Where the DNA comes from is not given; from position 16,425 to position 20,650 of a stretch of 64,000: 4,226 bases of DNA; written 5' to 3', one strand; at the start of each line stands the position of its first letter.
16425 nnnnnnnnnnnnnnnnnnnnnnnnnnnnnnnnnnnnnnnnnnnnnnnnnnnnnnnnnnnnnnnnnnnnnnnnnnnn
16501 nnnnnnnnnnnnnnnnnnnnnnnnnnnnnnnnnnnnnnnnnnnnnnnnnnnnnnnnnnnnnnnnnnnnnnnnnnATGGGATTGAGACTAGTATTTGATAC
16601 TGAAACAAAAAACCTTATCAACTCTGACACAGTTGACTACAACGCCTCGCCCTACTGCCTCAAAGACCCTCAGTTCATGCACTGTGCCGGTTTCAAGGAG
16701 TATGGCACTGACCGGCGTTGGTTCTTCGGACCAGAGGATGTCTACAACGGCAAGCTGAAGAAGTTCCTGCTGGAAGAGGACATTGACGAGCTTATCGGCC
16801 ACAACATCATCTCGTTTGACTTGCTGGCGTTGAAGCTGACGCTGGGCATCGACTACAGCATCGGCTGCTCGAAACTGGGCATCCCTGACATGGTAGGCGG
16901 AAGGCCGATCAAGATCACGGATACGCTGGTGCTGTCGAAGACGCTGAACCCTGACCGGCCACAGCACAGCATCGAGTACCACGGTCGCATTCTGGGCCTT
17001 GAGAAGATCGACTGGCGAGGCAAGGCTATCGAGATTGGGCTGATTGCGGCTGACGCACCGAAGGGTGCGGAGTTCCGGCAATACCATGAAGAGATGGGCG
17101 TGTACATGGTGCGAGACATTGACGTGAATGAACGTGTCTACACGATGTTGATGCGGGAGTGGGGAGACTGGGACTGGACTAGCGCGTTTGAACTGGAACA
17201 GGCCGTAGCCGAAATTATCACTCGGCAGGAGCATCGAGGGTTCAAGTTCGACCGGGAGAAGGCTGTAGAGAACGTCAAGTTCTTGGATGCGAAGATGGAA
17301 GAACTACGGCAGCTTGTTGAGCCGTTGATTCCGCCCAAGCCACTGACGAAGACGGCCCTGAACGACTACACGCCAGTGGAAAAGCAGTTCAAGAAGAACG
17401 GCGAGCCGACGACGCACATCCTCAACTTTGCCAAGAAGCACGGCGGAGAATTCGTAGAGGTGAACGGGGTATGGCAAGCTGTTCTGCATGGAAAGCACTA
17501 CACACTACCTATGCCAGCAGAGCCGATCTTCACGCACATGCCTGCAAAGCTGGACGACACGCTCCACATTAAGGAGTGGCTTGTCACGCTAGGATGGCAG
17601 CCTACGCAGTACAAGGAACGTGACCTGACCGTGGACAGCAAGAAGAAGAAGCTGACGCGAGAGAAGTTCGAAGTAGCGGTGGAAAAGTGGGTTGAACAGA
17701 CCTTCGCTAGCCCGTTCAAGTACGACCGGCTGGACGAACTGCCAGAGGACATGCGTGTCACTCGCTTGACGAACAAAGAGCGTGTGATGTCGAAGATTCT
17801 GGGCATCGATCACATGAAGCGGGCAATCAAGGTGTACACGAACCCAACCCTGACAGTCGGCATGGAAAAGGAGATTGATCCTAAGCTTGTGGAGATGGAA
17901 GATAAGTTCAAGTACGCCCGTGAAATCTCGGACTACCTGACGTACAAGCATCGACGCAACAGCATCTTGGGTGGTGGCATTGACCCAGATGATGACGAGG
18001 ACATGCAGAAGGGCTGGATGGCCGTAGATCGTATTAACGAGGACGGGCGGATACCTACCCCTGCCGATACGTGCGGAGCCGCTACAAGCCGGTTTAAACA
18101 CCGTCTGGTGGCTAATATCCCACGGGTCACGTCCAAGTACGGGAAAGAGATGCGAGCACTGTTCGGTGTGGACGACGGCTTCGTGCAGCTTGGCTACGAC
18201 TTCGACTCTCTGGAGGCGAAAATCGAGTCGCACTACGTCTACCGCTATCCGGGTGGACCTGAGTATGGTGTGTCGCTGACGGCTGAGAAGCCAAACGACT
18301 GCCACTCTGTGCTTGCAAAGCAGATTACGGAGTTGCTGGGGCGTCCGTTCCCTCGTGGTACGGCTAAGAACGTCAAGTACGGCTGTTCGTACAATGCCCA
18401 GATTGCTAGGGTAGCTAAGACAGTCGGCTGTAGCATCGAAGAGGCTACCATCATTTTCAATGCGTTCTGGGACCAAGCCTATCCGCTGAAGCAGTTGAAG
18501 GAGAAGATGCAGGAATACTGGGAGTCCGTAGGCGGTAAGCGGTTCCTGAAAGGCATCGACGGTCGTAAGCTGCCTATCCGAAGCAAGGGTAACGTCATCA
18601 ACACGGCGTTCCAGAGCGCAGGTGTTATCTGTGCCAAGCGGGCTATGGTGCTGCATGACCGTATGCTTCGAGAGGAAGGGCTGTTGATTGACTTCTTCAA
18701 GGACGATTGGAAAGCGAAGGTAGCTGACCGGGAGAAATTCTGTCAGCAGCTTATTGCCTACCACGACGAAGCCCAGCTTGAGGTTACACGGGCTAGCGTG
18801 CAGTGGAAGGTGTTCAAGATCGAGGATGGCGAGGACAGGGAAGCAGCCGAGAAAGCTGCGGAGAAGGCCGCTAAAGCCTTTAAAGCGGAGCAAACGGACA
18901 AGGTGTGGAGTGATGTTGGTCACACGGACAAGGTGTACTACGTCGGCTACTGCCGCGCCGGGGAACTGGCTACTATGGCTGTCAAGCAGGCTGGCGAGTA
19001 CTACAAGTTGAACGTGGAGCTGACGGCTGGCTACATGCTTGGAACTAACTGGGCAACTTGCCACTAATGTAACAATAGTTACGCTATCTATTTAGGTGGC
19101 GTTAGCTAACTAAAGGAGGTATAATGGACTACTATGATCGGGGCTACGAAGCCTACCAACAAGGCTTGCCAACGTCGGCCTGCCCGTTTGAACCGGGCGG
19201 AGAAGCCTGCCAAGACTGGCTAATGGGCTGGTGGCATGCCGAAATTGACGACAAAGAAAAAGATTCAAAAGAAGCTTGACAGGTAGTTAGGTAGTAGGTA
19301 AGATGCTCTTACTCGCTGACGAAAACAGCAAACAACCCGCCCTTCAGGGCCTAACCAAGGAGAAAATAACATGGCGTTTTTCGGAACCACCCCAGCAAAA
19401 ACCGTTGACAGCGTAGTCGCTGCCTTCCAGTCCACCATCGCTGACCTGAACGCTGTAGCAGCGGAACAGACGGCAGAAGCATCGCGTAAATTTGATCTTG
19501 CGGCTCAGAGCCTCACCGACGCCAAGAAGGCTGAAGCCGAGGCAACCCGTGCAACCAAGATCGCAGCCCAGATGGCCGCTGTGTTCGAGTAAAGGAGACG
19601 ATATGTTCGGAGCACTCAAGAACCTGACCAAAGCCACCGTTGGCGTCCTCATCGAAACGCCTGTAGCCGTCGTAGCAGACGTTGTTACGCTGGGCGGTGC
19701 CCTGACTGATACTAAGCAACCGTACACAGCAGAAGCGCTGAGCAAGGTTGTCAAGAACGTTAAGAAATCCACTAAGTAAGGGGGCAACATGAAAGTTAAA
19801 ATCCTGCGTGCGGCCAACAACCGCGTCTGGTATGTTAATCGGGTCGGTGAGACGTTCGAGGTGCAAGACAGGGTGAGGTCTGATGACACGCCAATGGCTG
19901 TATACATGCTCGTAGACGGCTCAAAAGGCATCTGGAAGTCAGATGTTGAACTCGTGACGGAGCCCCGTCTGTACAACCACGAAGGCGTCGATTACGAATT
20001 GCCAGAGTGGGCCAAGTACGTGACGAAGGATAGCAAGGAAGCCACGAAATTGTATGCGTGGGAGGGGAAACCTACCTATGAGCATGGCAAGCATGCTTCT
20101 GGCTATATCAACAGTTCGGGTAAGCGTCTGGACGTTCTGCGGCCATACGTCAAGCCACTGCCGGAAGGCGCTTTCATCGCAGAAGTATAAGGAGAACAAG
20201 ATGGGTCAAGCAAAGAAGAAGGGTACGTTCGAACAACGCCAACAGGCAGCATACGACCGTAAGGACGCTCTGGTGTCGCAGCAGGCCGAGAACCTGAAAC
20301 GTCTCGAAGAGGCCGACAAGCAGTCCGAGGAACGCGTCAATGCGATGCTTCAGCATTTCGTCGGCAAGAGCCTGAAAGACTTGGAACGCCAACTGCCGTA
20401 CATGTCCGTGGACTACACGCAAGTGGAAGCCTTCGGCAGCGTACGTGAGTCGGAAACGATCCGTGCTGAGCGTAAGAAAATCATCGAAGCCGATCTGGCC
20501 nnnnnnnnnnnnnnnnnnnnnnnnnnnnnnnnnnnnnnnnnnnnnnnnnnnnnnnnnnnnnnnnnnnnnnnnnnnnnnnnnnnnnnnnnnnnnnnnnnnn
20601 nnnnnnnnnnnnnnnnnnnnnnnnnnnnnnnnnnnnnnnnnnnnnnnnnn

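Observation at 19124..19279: Unannotated 51-aa ORF resembling ribosome modulation factor (Rmf)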

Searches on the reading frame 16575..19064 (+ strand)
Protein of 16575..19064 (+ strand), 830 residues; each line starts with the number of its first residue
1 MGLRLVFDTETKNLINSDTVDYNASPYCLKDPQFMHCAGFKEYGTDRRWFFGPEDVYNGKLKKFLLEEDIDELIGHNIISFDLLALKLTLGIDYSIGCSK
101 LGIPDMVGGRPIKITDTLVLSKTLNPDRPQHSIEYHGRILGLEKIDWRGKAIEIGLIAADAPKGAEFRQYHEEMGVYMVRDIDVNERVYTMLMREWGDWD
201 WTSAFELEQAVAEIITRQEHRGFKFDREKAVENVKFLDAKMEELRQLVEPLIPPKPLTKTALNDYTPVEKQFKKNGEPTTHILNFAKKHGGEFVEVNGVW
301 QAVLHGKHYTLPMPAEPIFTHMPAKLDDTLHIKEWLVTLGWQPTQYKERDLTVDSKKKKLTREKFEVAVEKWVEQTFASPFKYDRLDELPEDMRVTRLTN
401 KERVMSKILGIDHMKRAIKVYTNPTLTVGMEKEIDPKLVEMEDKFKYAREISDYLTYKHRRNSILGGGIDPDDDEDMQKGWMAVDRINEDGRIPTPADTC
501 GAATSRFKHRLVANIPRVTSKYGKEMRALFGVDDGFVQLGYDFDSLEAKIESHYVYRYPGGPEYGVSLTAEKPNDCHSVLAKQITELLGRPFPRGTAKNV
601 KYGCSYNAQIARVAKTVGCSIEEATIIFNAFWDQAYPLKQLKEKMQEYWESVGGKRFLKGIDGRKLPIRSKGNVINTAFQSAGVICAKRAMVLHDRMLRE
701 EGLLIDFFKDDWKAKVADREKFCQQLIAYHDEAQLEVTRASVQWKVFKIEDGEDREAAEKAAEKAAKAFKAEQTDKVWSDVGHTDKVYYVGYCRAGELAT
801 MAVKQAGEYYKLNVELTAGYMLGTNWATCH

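Call 9: search_dna_similar(query=window:16575-19064:+, collection=phages, mode=protein, max_rows=20)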
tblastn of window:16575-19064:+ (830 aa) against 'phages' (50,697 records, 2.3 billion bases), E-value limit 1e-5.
Records with a match: 2884; places in all: 2907; records where one place covers at least 80% of the query: 541.
Best place of each record, by identity: <60% 2884.
By first word of the organism name: Escherichia 656; Klebsiella 506; Pseudomonas 492; Vibrio 233; Salmonella 138; Yersinia 92; Erwinia 49; Pectobacterium 44; Aeromonas 41; Pelagibacter 36; and 82 more.
By host as written in the record: - 495; Klebsiella pneumoniae 246; Escherichia coli 225; Pseudomonas aeruginosa 116; Pseudomonas aeruginosa PAO1 44; Escherichia coli K-12 MG1655 42; Vibrio cholerae 42; Yersinia pestis 38; and 657 more.
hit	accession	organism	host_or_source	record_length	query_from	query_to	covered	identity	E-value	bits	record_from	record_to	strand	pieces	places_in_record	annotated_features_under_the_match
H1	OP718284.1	Aeromonas phage vB_AceP_PAc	Aeromonas caviae AC-CY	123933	3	830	100%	52.9%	0e+0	811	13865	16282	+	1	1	putative DNA polymerase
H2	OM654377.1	Pseudaeromonas phage vB_PpeM_ KLEP7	Pseudaeromonas pectinilytica strain ...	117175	3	830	100%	52.6%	0e+0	807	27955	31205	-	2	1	DNA polymerase (x2) | HNH endonuclease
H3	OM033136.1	Aeromonas phage phiA047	Aeromonas sp.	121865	3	830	100%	52.5%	0e+0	813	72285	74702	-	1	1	putative DNA polymerase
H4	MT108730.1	Pseudomonas phage Epa24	Pseudomonas sp.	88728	4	830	100%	49.5%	0e+0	781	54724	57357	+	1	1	hypothetical protein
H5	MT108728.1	Pseudomonas phage Epa17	Pseudomonas sp.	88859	4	830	100%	49.5%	0e+0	781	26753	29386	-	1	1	hypothetical protein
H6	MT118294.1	Pseudomonas phage Epa16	Pseudomonas sp.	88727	4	830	100%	49.5%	0e+0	781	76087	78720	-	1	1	hypothetical protein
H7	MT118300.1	Pseudomonas phage Epa26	Pseudomonas sp.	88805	4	830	100%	49.5%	0e+0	781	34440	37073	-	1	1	hypothetical protein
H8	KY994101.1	Pseudomonas phage vB_PaeM_G1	Pseudomonas aeruginosa DLG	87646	4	830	100%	49.5%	0e+0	781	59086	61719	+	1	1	putative DNA polymerase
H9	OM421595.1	Pseudomonas phage vB_PaeM_VL12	Pseudomonas aeruginosa ATCC27853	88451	4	830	100%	49.5%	0e+0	781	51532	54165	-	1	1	putative DNA polymerase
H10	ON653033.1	Pseudomonas phage PH826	Pseudomonas aeruginosa PA003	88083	4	830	100%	49.5%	0e+0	781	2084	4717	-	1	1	hypothetical protein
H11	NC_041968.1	Pseudomonas phage vB_PaeM_G1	Pseudomonas aeruginosa DLG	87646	4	830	100%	49.5%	0e+0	781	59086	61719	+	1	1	DNA polymerase I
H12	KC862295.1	Pseudomonas phage CHA_P1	Pseudomonas aeruginosa CHA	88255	4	830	100%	49.4%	0e+0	779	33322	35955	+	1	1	putative DNA polymerase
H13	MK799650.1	Pseudomonas phage PAP-JP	Pseudomonas aeruginosa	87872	4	830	100%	49.4%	0e+0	779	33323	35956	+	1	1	hypothetical protein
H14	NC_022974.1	Pseudomonas phage CHA_P1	Pseudomonas aeruginosa CHA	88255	4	830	100%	49.4%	0e+0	779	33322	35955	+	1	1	DNA polymerase I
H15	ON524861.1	Pseudomonas phage vB_PaeM_RP15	Pseudomonas aeruginosa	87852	4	830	100%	49.4%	0e+0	779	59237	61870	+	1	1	putative DNA polymerase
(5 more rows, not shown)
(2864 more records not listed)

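Call 11: get_annotated_region(hit=H11, flank=3000)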
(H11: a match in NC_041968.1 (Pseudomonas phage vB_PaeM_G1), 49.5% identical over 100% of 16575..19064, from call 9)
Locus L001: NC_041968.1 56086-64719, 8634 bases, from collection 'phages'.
description: Pseudomonas phage vB_PaeM_G1, complete genome.
organism: Pseudomonas phage vB_PaeM_G1 (NCBI taxid 1983539)
taxonomy: Viruses; Duplodnaviria; Heunggongvirae; Uroviricota; Caudoviricetes; Nankokuvirus; Nankokuvirus G1
host: Pseudomonas aeruginosa DLG; source: hospital sewage; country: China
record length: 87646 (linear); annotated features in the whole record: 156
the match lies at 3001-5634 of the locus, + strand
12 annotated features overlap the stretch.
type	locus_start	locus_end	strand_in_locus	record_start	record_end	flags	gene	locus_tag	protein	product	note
CDS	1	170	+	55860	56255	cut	-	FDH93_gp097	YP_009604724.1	hypothetical protein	orf097; hypothetical protein KPP10_gp043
CDS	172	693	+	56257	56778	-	-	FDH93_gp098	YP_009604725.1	hypothetical protein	orf098; hypothetical protein PAK_P500048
CDS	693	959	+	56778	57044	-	-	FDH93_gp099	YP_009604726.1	hypothetical protein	orf099; hypothetical protein PAK_P500049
CDS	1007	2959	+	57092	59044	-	-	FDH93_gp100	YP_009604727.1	DNA primase/helicase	orf100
CDS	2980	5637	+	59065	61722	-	-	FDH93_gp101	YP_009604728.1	DNA polymerase I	orf101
CDS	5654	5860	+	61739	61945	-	-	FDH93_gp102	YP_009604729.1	hypothetical protein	orf102; hypothetical protein KPP10_gp048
CDS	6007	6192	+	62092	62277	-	-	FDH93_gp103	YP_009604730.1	hypothetical protein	orf103; hypothetical protein PAK_P500053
CDS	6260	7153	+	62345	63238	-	-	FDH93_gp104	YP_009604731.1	hypothetical protein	orf104; hypothetical protein PAK_P30053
CDS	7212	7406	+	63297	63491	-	-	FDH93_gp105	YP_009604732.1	hypothetical protein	orf105; hypothetical protein PAK_P500055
CDS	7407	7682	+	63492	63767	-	-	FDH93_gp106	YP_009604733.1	hypothetical protein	orf106; hypothetical protein KPP10_gp052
CDS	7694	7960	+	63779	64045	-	-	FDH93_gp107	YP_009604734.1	hypothetical protein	orf107; hypothetical protein KPP10_gp053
CDS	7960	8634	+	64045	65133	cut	-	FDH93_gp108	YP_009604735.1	hypothetical protein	orf108; hypothetical protein KPP10_gp054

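Call 12: get_annotated_region(hit=H1, flank=3000)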
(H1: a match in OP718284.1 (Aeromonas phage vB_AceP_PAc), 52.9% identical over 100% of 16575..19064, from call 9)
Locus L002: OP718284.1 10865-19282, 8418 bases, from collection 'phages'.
description: Aeromonas phage vB_AceP_PAc, complete genome.
organism: Aeromonas phage vB_AceP_PAc (NCBI taxid 2996154)
taxonomy: Viruses; Duplodnaviria; Heunggongvirae; Uroviricota; Caudoviricetes; Plateaulakevirus
host: Aeromonas caviae AC-CY; source: -; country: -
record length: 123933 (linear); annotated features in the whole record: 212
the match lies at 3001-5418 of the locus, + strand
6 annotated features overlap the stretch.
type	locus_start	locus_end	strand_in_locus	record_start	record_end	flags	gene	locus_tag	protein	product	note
CDS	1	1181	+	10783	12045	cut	-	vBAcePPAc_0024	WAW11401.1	helicase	Gene0024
CDS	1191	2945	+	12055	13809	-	-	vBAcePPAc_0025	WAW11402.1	DNA primase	Gene0025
CDS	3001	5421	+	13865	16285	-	-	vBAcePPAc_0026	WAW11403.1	putative DNA polymerase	Gene0026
CDS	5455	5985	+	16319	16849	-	-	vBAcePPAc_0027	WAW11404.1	hypothetical protein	Gene0027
CDS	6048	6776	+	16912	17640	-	-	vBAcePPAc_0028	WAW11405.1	hypothetical protein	Gene0028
CDS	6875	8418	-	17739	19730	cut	-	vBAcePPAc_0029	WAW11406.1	tail protein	Gene0029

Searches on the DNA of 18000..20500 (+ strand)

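Call 7: search_dna_similar(query=window:18000-20500:+, collection=phages, mode=near, max_rows=25)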
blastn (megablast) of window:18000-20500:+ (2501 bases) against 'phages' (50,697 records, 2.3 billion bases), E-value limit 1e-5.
No match.

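Call 55: search_rna_families(source=L011, threshold=evalue, max_evalue=1)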
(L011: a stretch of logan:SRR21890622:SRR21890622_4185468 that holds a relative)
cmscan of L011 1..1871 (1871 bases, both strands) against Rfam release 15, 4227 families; matches with E-value up to 1: 1.
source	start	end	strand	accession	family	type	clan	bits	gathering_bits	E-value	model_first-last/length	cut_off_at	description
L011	449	664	+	RF00028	Intron_gpI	Intron;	-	42.2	50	6.5e-09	1-253/253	no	Group I catalytic intron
